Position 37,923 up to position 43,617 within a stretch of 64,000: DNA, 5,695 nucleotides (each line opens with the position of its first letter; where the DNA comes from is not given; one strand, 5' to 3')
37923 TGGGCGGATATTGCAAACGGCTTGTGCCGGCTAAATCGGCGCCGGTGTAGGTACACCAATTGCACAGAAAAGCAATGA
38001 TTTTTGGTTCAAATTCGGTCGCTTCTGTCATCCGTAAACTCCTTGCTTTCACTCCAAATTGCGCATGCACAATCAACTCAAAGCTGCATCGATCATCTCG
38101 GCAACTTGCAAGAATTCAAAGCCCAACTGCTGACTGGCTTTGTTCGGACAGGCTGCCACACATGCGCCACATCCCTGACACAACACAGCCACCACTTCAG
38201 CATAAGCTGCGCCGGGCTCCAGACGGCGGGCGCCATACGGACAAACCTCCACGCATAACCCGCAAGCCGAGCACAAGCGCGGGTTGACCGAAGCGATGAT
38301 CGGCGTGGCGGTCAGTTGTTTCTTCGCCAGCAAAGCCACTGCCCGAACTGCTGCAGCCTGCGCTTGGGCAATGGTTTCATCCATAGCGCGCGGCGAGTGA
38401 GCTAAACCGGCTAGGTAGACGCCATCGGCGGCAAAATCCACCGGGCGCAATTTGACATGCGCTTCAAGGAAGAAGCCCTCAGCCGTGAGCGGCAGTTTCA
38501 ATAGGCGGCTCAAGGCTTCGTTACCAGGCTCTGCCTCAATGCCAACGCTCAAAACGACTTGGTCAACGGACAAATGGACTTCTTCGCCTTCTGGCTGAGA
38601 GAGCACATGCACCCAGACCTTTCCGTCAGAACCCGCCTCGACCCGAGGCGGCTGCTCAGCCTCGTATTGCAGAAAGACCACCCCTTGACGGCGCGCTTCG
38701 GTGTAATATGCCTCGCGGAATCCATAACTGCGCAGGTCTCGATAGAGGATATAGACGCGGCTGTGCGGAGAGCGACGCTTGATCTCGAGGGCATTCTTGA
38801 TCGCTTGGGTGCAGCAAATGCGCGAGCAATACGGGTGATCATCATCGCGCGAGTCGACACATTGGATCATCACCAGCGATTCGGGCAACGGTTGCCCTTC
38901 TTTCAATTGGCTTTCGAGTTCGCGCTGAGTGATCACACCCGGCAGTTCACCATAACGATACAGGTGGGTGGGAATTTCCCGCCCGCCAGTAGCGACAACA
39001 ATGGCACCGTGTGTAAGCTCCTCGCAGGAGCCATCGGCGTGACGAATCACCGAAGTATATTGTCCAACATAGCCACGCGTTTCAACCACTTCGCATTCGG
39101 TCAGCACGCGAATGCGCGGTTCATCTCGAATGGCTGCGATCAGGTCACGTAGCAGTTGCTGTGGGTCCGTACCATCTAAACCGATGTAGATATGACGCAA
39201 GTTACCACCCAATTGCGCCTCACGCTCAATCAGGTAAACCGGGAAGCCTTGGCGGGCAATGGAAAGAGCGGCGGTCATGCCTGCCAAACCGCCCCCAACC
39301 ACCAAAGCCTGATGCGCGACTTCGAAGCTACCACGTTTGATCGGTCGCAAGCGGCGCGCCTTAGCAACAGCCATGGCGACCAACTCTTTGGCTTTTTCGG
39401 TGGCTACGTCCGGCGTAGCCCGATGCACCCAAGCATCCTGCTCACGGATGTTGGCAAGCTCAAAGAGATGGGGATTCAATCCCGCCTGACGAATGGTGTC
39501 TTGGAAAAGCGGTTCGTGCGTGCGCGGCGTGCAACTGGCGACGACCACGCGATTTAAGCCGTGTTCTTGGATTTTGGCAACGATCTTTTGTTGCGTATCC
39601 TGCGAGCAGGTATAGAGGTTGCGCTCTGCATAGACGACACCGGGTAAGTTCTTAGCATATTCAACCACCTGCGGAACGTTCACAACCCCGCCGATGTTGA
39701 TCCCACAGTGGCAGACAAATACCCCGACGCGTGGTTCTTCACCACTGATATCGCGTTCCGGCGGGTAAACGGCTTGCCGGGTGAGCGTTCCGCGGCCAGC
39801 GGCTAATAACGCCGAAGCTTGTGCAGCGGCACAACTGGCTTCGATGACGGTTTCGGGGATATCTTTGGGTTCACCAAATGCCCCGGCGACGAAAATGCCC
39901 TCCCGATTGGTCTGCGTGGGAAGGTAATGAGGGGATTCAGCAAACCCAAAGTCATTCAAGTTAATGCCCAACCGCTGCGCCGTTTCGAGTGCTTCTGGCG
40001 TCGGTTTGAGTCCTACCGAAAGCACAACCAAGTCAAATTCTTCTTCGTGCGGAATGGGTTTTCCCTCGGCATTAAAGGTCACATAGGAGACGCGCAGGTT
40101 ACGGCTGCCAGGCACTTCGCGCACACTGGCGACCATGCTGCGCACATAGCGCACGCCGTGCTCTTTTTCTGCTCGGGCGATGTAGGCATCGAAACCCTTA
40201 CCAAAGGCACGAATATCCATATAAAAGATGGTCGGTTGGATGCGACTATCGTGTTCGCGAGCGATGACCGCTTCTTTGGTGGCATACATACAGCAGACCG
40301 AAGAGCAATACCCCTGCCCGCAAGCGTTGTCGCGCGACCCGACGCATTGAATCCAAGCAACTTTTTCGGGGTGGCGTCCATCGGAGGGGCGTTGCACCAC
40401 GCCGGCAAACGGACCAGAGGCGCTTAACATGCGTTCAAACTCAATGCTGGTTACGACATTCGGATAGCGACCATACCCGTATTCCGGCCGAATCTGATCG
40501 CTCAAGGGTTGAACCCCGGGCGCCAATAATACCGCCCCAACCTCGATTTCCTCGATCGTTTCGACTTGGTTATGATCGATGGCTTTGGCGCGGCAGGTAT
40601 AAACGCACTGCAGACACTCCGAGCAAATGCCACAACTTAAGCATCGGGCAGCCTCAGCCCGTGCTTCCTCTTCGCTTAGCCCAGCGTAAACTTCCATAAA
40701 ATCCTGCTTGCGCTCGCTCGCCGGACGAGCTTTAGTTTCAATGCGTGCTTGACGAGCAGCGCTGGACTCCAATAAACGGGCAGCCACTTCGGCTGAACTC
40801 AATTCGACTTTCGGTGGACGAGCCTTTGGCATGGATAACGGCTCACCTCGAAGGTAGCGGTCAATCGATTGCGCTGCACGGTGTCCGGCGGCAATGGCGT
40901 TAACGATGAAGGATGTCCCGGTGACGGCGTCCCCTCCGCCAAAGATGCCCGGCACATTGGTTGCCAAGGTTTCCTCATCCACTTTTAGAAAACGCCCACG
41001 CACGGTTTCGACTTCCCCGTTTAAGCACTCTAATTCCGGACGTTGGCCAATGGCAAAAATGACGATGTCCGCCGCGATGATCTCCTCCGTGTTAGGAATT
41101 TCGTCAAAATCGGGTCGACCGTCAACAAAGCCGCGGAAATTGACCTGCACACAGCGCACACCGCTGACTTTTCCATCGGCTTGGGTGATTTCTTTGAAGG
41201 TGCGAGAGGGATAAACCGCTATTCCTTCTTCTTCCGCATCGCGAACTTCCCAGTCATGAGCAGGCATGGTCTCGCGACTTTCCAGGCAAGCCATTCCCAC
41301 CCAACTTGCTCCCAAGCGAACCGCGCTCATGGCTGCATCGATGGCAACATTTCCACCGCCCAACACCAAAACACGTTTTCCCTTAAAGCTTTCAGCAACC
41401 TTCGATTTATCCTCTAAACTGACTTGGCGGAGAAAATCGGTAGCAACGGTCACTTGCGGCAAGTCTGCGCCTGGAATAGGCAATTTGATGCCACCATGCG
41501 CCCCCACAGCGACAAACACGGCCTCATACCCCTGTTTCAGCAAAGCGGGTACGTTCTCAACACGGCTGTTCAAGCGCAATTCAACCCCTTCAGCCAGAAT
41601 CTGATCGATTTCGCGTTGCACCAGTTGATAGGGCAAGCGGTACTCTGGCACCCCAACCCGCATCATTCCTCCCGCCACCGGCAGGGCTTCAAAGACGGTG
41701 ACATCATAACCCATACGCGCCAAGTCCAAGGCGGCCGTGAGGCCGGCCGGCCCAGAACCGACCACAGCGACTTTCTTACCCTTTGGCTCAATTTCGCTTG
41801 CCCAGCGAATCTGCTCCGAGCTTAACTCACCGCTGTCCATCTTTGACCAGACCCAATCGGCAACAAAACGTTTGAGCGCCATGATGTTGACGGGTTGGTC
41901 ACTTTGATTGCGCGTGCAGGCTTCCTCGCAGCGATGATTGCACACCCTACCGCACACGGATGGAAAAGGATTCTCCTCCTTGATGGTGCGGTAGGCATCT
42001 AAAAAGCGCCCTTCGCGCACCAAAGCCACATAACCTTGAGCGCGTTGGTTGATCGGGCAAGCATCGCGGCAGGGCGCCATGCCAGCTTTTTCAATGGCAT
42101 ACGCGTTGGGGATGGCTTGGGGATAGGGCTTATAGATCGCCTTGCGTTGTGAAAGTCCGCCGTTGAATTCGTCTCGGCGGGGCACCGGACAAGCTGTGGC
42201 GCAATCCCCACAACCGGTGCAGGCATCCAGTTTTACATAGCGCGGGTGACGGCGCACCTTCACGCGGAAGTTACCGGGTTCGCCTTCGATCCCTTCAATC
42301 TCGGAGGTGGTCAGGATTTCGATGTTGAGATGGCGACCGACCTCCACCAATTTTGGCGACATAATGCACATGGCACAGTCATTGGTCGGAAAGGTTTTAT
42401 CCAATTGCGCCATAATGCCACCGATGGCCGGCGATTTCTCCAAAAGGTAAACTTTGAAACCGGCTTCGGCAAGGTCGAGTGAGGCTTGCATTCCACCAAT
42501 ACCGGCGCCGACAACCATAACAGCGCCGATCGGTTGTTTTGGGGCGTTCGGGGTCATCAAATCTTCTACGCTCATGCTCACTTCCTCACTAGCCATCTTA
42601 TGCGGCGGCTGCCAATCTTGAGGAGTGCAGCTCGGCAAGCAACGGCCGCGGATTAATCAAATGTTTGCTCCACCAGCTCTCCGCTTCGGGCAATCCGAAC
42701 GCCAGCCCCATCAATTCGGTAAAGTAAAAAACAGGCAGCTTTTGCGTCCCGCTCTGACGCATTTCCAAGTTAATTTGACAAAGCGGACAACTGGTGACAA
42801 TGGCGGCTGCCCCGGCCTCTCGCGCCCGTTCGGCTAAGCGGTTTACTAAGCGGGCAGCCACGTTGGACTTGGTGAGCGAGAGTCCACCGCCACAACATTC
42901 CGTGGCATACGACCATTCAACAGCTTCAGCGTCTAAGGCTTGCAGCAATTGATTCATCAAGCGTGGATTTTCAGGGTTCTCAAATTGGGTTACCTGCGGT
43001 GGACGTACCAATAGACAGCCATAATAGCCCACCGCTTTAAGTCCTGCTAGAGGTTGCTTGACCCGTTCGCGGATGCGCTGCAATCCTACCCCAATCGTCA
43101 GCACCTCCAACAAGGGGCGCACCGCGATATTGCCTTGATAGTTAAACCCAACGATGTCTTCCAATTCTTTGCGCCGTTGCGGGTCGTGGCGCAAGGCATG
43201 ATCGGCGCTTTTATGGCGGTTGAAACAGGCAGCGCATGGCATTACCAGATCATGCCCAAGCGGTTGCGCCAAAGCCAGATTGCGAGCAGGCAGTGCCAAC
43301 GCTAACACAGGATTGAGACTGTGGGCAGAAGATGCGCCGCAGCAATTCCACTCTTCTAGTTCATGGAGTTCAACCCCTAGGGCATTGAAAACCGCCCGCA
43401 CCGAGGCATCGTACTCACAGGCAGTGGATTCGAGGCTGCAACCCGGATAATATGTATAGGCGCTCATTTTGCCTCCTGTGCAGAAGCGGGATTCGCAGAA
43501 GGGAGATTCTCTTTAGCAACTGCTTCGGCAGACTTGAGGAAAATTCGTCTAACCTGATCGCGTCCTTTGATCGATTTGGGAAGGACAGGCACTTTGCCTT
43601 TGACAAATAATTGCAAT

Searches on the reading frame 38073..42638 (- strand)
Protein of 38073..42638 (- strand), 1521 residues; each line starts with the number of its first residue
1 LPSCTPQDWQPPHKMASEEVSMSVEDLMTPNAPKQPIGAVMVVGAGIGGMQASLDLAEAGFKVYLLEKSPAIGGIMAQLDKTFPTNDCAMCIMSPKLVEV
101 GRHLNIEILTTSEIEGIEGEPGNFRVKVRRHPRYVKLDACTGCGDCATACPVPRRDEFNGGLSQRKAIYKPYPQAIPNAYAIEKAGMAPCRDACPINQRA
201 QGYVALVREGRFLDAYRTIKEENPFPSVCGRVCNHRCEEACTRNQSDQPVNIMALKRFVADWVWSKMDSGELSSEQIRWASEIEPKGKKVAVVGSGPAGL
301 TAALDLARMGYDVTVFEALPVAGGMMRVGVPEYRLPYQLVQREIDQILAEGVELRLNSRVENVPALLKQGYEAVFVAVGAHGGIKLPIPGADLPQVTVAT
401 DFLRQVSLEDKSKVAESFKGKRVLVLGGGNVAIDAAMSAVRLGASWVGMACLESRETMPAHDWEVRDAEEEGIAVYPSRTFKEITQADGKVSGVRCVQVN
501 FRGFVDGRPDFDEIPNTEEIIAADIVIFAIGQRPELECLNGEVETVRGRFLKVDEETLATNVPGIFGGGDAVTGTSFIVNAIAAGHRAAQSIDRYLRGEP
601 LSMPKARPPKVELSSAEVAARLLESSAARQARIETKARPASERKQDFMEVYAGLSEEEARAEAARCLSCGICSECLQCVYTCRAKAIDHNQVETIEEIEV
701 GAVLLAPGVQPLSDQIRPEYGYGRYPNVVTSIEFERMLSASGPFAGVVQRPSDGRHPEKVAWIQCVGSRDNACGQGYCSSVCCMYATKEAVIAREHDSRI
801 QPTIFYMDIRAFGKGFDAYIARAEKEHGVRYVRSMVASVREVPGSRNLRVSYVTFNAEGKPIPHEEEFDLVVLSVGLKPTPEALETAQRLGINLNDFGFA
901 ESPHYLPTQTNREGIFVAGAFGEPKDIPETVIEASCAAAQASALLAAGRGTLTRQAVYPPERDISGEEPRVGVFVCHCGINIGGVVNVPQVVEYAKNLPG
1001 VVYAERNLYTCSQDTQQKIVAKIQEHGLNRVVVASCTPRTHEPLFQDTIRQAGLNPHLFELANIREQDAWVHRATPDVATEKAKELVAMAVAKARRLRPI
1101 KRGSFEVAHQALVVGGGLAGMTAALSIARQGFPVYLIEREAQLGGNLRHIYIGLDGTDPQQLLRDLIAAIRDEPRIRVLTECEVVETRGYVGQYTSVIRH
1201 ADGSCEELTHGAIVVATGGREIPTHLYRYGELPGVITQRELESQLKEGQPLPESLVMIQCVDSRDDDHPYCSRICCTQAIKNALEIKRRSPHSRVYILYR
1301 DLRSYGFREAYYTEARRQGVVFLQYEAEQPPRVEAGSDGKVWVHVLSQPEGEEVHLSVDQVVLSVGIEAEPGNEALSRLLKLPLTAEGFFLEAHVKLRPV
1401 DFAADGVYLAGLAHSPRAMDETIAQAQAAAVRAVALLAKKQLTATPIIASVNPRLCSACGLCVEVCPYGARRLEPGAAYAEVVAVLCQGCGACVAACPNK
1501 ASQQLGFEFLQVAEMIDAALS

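Call 54: search_protein_families(library=pfam, proteins=[window:38073-42638:-], max_evalue=0.00001)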
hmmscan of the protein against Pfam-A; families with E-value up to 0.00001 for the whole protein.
window:38073-42638:- (1521 aa): 21 families
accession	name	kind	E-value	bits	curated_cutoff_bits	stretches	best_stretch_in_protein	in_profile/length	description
PF07992.20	Pyr_redox_2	-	1.8e-58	198.7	26.1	3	288-585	1-291/291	Pyridine nucleotide-disulphide oxidoreductase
PF12831.13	FAD_oxidored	-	9.8e-25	88.1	27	2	1112-1151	3-42/416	FAD dependent oxidoreductase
PF13450.12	NAD_binding_8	-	1.3e-24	86.7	21.9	2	292-327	1-36/68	NAD(P)-binding Rossmann-like domain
PF14691.11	Fer4_20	-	6.3e-23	81.2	25.8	1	184-265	26-110/113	Dihydroprymidine dehydrogenase domain II, 4Fe-4S cluster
PF13738.12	Pyr_redox_3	-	5.6e-21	75.5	30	1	411-568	155-304/305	Pyridine nucleotide-disulphide oxidoreductase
PF01266.30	DAO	-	8.4e-21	75.3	27.9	0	289-323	1-35/353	FAD dependent oxidoreductase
PF00890.30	FAD_binding_2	-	3.6e-19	69.7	20.4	1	1111-1147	2-38/414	FAD binding domain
PF00070.33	Pyr_redox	-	7.2e-17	62.1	22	0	289-321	1-33/82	Pyridine nucleotide-disulphide oxidoreductase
PF01946.23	Thi4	-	1.1e-14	54.7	26.2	0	289-355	19-83/235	Thi4 family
PF03486.20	HI0933_like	-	1.7e-12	47.8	50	0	1110-1147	2-39/244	HI0933-like protein Rossmann domain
PF01134.28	GIDA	-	7.1e-12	45.5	22.1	0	1112-1140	3-31/391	Glucose inhibited division protein A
PF01494.25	FAD_binding_3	-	5e-11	42.9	22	0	289-319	3-33/349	FAD binding domain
PF01262.27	AlaDh_PNT_C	-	1.4e-10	41.4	23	0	288-318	29-59/214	Alanine dehydrogenase/PNT, C-terminal domain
PF01593.30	Amino_oxidase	-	5.4e-10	39.6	19.8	0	298-326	2-30/443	Flavin containing amine oxidoreductase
PF00037.32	Fer4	-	1.1e-08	34.9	21.1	1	1450-1471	2-23/24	4Fe-4S binding domain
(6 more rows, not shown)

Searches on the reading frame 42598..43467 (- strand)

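Call 73: search_protein_families(library=pfam, proteins=[window:42598-43467:-], max_evalue=0.000001)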
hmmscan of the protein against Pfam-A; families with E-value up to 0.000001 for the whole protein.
window:42598-43467:- (289 aa): 1 family
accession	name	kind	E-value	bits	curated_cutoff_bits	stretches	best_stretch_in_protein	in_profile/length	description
PF02754.22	CCG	-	3.7e-25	88.3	20.6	2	4-83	1-82/85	Cysteine-rich domain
